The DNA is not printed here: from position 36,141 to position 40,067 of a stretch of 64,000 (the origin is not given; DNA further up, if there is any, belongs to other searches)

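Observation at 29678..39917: Three-gene operon: PLD-SNF2 helicase-nuclease + giant gamma-class N6A methyltransferase + 1208-aa unknown protein (candidate undescribed DNA-modification defence system)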

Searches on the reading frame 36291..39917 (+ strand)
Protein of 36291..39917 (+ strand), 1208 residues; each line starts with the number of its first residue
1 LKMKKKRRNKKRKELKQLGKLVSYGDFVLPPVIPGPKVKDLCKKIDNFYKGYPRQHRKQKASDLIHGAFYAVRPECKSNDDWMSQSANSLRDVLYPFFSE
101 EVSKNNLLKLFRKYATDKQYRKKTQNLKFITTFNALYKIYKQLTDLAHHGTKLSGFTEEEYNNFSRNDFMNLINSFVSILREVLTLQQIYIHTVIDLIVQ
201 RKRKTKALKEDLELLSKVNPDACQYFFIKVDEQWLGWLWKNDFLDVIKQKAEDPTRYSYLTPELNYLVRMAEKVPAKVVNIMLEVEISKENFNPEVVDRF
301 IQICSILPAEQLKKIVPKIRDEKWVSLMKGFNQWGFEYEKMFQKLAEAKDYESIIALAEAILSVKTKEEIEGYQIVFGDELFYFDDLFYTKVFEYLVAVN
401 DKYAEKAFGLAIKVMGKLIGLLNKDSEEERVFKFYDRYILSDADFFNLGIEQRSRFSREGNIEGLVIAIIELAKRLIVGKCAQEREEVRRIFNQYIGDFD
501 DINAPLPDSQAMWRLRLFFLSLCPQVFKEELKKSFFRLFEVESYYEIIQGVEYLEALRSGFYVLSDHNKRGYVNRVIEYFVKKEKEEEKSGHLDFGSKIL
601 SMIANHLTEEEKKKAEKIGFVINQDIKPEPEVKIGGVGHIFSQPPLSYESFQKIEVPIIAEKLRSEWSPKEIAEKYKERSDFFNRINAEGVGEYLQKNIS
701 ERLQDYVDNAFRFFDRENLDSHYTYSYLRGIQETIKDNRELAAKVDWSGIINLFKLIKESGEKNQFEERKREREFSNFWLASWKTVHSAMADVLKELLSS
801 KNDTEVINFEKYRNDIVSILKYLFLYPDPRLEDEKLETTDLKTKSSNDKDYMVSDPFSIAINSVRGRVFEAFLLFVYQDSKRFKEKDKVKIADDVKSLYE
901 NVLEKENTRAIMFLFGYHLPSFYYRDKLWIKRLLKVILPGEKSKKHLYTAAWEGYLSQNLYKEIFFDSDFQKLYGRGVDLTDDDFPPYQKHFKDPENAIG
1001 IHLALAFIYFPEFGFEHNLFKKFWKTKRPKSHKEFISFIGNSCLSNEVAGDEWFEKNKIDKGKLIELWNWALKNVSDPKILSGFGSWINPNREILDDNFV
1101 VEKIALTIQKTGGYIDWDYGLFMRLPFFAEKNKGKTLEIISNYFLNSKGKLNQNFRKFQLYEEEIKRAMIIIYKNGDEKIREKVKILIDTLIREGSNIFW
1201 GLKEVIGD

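Call 3: search_protein_families(library=pfam, proteins=[window:36291-39917:+], max_evalue=0.01)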
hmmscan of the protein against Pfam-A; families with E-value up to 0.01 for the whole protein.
window:36291-39917:+ (1208 aa): 0 families

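Call 4: search_protein_families(library=padloc, proteins=[window:36291-39917:+], max_evalue=0.01)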
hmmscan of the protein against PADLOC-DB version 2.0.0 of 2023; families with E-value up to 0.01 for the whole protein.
window:36291-39917:+ (1208 aa): 0 families

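Call 5: search_protein_families(library=ncbifam, proteins=[window:36291-39917:+], max_evalue=0.01)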
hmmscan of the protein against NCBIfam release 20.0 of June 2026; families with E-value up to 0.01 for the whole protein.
window:36291-39917:+ (1208 aa): 0 families

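Call 11: find_homologous_proteins(query=window:36297-39917:+)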
Query window:36297-39917:+ (1206 aa): 291 proteins with E <= 0.001 among 8000 candidates; the best 120 are listed.
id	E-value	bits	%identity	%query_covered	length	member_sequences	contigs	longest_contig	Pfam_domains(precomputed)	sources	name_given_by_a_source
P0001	0.0e+0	2731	100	100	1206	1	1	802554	-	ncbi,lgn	-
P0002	0.0e+0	1588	60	100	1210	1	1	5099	-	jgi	-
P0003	0.0e+0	1503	60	97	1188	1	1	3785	-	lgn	-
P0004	0.0e+0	1492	56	100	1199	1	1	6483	-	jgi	-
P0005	0.0e+0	1390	53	100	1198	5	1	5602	-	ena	-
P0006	0.0e+0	1365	52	100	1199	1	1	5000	-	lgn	-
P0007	0.0e+0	1359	53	98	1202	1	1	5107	-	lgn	-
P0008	0.0e+0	1354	52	100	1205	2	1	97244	-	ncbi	-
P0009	0.0e+0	1302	51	98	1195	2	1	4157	-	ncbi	-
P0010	0.0e+0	1294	51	99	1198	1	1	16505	-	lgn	-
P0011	0.0e+0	1264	49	100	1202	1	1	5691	-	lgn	-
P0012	0.0e+0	1242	56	85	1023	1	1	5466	-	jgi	-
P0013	0.0e+0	1218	48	100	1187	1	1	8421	-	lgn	-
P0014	0.0e+0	1216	50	100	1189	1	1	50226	-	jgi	-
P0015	0.0e+0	1177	48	100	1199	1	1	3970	-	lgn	-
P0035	0.0e+0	1086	50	85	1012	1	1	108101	-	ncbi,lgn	ncbi:MAG: hypothetical protein ABII89_06645 [Candidatus Omnitrophota bacterium]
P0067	0.0e+0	1051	49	85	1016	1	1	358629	-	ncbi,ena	-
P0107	2.0e-296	1005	48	83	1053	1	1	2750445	-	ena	-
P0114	3.2e-295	1001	47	83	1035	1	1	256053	-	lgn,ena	-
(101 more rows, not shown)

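Call 13: find_encoding_contigs(protein=P0107, flank=10000, max_places=2)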
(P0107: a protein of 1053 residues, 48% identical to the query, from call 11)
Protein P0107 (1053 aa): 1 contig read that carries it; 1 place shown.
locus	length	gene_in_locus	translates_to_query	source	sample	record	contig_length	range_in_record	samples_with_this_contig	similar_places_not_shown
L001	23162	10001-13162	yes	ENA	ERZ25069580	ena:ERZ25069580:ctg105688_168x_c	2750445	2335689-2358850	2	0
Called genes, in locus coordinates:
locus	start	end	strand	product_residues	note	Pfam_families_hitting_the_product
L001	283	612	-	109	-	PF13744:HTH_37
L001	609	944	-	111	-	PF05973:Gp49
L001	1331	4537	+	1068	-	PF09565:RE_NgoFVII (faint), PF13091:PLDc_2, PF00270:DEAD (faint), PF04851:ResIII (faint), PF13401:AAA_22 (faint), PF00176:SNF2-rel_dom, PF00271:Helicase_C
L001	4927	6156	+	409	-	PF13173:AAA_14, PF13635:DUF4143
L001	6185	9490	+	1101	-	PF02384:N6_Mtase (faint), PF20473:MmeI_Mtase, PF07669:Eco57I, PF12950:TaqI_C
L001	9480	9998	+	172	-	-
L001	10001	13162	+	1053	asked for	-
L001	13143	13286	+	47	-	-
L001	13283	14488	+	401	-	PF08867:FRG, PF00515:TPR_1, PF13414:TPR_11, PF13432:TPR_16, PF00515:TPR_1, PF00515:TPR_1, PF07719:TPR_2, PF13181:TPR_8, +19 more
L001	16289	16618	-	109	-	PF13744:HTH_37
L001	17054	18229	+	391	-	PF04055:Radical_SAM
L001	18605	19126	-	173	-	PF13430:DUF4112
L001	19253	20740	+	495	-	PF11074:DUF2779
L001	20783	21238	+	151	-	PF01220:DHquinase_II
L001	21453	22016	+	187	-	PF08207:EFP_N, PF01132:EFP, PF09285:Elong-fact-P_C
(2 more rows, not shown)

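Call 14: find_encoding_contigs(protein=P0035, flank=10000, max_places=2)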
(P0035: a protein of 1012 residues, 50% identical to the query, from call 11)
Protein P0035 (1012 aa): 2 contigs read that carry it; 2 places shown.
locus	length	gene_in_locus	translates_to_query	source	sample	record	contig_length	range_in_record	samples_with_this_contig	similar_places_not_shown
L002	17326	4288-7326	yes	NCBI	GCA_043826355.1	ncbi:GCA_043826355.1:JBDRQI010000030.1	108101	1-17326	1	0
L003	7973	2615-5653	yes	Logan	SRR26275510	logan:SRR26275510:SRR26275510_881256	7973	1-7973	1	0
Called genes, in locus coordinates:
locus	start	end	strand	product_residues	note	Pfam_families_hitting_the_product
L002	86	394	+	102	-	-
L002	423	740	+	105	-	-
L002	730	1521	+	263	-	PF12705:PDDEXK_1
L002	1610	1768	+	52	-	-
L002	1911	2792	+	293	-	PF18144:SMODS (weak), PF26305:CD_NTase_C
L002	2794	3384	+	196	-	PF23471:Cap15_TM, PF18153:Cap15_CD_rec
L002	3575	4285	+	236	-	-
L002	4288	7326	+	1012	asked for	-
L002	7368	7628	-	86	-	-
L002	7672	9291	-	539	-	PF00239:Resolvase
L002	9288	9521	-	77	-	-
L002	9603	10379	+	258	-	-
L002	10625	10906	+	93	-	PF01381:HTH_3 (weak)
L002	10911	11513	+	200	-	PF02075:RuvC (weak)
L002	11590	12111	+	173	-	-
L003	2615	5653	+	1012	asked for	-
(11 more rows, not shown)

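Call 15: find_encoding_contigs(protein=P0067, flank=10000, max_places=2)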
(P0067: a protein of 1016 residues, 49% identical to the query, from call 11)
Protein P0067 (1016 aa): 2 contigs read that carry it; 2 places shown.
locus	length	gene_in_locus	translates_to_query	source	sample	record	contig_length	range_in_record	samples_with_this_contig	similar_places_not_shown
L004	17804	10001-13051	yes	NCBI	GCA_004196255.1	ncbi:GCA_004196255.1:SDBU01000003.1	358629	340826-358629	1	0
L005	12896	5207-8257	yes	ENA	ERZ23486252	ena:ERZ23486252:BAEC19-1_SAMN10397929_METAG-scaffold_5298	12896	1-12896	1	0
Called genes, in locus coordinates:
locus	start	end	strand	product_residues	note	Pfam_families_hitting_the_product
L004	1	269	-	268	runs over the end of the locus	-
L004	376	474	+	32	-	-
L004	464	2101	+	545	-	-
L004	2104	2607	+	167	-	-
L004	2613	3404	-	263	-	PF01555:N6_N4_Mtase, PF01170:UPF0020 (faint), PF01555:N6_N4_Mtase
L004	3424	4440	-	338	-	PF02086:MethyltransfD12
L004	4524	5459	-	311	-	PF13102:Phage_int_SAM_5 (weak), PF02899:Phage_int_SAM_1, PF00589:Phage_integrase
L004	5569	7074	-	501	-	-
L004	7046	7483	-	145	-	-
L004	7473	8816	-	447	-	PF02195:ParB_N, PF01555:N6_N4_Mtase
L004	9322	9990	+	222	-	-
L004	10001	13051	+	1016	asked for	-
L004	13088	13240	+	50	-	-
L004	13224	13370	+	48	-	-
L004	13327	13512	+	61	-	-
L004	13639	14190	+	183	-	-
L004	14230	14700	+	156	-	-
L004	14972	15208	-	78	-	-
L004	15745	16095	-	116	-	-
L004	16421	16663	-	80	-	-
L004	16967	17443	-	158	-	PF00293:NUDIX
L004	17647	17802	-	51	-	?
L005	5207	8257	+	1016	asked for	-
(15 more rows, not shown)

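Call 16: find_encoding_contigs(protein=P0114, flank=10000, max_places=2)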
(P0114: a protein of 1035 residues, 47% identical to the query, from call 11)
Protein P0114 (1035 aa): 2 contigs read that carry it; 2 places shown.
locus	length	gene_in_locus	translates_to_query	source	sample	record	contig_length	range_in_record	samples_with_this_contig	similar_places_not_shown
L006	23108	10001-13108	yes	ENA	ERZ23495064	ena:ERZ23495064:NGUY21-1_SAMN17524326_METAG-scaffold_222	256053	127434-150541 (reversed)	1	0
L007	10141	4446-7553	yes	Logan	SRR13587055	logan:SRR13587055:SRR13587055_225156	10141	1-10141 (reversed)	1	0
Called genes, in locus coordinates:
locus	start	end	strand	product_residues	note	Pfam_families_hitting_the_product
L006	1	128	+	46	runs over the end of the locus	-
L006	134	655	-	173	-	PF10263:SprT-like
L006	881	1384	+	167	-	PF00383:dCMP_cyt_deam_1, PF14437:MafB19-deam, PF14439:Bd3614-deam (weak)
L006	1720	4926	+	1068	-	PF13091:PLDc_2, PF04851:ResIII (faint), PF00176:SNF2-rel_dom, PF00271:Helicase_C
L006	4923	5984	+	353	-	PF02661:Fic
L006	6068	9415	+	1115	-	PF02384:N6_Mtase (faint), PF20473:MmeI_Mtase, PF07669:Eco57I, PF12950:TaqI_C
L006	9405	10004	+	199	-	-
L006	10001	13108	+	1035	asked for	-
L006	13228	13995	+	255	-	-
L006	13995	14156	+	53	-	-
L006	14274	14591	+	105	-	PF01381:HTH_3 (weak), PF13560:HTH_31 (weak)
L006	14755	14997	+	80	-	PF15937:PrlF_antitoxin, PF04014:MazE_antitoxin (weak)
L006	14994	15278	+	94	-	PF01850:PIN (faint)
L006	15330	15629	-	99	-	PF09313:TehB-like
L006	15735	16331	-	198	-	-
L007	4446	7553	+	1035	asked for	-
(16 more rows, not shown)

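Call 17: find_encoding_contigs(protein=P0008, flank=10000, max_places=2)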
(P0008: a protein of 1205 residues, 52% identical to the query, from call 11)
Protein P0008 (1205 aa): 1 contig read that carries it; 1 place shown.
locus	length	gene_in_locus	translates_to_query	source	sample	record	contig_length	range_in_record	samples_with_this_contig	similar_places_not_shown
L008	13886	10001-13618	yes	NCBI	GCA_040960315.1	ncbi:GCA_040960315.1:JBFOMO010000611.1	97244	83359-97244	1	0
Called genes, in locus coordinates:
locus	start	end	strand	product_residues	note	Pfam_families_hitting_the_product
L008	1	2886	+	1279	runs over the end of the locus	PF08450:SGL (faint), PF17170:DUF5128 (faint), PF25021:TEN_NHL (faint), PF01436:NHL, PF13385:Laminin_G_3, PF13365:Trypsin_2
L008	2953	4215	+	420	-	PF05970:PIF1, PF13245:AAA_19, PF13401:AAA_22, PF13604:AAA_30, PF03266:NTPase_1 (faint), PF07728:AAA_5 (faint), PF21530:Pif1_2B_dom (weak)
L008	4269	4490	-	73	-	-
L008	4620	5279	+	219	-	-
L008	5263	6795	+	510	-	PF07669:Eco57I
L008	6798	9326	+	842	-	PF10544:T5orf172 (weak), PF04851:ResIII (weak)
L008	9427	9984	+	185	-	-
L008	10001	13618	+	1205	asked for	-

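Call 21: search_solved_structures(query=A1, max_evalue=10)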
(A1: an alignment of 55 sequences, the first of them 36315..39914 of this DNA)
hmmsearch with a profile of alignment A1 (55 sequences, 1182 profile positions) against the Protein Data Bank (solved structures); distinct sequences matched with E-value up to 10: 3.
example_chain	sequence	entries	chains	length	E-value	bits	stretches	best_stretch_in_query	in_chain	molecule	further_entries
2lo1_A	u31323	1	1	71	0.37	11.8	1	495-548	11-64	DnaJ homolog subfamily A member 1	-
2och_A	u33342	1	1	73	0.41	11.6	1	495-547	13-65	Hypothetical protein dnj-12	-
8e2o_A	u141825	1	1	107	1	10.3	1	495-548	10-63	Isoform 2 of DnaJ homolog subfamily A member 1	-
